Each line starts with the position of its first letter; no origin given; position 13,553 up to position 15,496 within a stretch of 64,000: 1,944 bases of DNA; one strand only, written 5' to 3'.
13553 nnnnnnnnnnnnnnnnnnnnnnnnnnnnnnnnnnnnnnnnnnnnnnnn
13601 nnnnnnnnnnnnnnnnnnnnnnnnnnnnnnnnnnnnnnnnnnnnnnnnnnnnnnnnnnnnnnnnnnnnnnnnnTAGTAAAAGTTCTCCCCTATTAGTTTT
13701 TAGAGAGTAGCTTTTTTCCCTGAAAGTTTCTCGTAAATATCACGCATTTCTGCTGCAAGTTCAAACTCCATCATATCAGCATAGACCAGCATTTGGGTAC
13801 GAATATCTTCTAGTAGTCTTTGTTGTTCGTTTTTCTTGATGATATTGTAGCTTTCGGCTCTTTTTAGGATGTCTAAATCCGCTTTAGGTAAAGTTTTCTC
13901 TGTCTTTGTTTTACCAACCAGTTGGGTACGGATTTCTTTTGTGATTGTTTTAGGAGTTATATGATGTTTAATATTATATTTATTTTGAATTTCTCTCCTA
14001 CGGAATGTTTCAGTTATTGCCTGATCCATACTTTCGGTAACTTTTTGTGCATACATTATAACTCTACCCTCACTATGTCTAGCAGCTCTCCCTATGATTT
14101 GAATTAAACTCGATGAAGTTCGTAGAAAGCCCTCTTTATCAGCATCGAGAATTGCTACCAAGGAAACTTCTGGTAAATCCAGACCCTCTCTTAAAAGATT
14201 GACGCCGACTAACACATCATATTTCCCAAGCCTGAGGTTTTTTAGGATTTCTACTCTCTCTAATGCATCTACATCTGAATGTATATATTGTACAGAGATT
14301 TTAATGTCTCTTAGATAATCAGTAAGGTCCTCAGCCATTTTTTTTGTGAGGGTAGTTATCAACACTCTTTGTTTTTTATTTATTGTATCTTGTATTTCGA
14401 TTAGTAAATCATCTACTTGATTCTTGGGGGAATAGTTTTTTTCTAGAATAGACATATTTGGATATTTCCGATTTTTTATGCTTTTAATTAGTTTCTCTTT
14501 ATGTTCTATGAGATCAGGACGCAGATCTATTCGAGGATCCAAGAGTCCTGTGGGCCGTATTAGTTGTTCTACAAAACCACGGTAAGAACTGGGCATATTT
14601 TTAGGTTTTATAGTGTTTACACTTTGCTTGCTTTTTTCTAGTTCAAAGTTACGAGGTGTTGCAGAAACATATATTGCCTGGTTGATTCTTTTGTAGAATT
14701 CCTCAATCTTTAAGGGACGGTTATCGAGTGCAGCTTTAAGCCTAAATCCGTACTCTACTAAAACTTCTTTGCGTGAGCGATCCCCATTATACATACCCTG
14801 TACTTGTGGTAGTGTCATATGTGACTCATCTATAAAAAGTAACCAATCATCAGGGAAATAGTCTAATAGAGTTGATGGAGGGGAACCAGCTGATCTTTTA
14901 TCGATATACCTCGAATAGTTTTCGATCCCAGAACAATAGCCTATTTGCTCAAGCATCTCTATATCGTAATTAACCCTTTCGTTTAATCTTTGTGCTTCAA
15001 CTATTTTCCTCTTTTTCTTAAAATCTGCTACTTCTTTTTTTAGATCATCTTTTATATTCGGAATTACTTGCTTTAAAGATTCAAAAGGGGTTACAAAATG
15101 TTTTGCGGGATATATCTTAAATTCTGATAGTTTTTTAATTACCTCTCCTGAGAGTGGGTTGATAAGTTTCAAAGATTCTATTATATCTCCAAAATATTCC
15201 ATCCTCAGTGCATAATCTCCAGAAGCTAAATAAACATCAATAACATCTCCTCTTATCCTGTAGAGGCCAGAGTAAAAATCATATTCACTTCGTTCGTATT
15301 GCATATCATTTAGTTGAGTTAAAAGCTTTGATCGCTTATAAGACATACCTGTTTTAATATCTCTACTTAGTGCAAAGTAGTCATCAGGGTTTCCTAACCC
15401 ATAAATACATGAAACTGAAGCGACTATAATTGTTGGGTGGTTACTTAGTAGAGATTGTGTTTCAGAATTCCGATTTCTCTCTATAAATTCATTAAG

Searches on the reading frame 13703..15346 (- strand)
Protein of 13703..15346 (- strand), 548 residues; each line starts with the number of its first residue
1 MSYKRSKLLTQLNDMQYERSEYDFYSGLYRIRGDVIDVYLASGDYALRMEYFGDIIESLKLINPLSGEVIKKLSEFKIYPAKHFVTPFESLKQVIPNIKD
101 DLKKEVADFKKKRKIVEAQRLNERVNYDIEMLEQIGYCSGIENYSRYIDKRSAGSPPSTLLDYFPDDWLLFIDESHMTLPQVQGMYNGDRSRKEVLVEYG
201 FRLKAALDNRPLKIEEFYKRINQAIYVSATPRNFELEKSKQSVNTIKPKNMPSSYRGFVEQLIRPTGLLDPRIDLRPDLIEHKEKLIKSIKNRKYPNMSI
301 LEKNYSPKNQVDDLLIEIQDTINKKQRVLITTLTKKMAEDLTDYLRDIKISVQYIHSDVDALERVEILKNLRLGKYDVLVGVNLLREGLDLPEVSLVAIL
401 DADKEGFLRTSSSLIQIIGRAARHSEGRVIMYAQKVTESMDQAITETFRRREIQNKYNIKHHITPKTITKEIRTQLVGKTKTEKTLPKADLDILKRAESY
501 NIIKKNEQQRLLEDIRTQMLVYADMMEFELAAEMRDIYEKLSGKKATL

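Call 31: search_protein_families(library=ncbifam, proteins=[window:13703-15346:-], max_evalue=0.00001)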
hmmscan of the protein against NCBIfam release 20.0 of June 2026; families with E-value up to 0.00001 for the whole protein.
window:13703-15346:- (548 aa): 22 families
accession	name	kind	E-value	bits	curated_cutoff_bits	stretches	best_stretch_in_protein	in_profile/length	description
NF003673.1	PRK05298.1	equivalog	7.4e-200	665.6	743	2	2-299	163-445/653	excinuclease ABC subunit UvrB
TIGR00631.1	uvrb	equivalog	9.8e-196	651.9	750.1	2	2-297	163-443/658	excinuclease ABC subunit UvrB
TIGR00580.2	mfd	equivalog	1.1e-20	73.7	800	1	13-194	2-152/907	transcription-repair coupling factor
TIGR00595.1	priA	equivalog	2.2e-10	39.7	230.35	1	331-443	271-392/509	replication restart helicase PriA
NF010337.0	PRK13766.1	equivalog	1.4e-09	36.6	610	1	304-508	345-551/781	Hef nuclease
NF007966.0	PRK10689.1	equivalog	2.9e-09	35.2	1329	1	4-91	137-224/1148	transcription-repair coupling factor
NF004066.1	PRK05580.1-3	equivalog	3e-09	35.7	813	1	334-458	549-685/788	primosomal protein N'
NF053632.1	heli_RadD_YejH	equivalog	2.5e-08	32.7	720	1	301-428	225-346/573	DNA repair helicase RadD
NF053636.1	DDHlcsCsdAPsy1082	equivalog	4.1e-08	32.2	890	1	304-426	226-339/512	DEAD/DEAH box helicase CsdA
NF004069.0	PRK05580.2-1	equivalog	4.4e-08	32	767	1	334-459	389-522/612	primosomal protein N'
NF053631.1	RNA_helic_CshA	equivalog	6.1e-08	32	646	1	312-504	225-413/434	degradosome RNA helicase CshA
TIGR00643.1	recG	equivalog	8.9e-08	31.3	659.4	1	334-432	469-561/629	ATP-dependent DNA helicase RecG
NF008744.0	PRK11776.1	equivalog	1.5e-07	30.4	524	1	315-487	233-400/460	ATP-dependent RNA helicase DbpA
NF004067.0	PRK05580.1-4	equivalog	1.6e-07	30.1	763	1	365-445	527-615/737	primosomal protein N'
NF008394.0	PRK11192.1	equivalog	3e-07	29.6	507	1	314-497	237-419/441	ATP-dependent RNA helicase SrmB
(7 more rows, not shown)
